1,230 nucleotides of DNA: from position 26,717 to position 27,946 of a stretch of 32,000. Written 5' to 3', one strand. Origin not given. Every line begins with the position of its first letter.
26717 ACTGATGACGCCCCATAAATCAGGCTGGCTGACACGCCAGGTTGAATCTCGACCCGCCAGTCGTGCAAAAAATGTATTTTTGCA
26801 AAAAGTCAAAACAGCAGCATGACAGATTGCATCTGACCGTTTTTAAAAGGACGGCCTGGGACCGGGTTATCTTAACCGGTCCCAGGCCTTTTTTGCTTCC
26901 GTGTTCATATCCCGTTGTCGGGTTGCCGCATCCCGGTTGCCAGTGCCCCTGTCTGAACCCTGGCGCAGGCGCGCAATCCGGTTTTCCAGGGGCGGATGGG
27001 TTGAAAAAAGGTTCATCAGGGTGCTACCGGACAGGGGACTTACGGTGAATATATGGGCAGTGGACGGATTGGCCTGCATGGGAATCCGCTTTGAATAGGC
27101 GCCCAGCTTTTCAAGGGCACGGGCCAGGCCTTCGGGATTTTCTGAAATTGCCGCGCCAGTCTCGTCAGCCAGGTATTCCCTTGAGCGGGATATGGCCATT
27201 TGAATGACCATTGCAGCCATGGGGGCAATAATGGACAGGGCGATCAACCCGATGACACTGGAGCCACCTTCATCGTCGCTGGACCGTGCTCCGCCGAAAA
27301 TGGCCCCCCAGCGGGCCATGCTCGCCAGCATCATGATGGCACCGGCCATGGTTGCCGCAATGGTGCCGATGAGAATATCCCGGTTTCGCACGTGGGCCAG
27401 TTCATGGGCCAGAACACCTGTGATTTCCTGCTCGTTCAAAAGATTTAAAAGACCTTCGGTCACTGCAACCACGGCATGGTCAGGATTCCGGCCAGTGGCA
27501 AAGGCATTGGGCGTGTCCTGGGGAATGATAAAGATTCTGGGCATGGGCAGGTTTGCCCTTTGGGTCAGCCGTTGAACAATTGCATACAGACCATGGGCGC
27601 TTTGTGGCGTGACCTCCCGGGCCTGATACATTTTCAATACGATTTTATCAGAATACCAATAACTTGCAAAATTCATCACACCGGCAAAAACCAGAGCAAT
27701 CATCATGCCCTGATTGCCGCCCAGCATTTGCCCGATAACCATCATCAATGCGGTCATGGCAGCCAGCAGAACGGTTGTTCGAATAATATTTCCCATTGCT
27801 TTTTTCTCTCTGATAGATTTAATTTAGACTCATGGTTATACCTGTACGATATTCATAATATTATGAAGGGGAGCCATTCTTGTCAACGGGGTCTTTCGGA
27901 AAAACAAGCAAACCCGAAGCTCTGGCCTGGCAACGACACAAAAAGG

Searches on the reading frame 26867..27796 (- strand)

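Call 33: search_protein_families(library=pfam, proteins=[window:26867-27796:-], max_evalue=0.00001)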
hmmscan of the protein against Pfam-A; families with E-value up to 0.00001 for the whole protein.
window:26867-27796:- (309 aa): 1 family
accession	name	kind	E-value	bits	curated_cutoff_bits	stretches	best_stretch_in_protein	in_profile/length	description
PF01435.24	Peptidase_M48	-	1.5e-35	123.1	20.3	1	67-279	4-184/186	Peptidase family M48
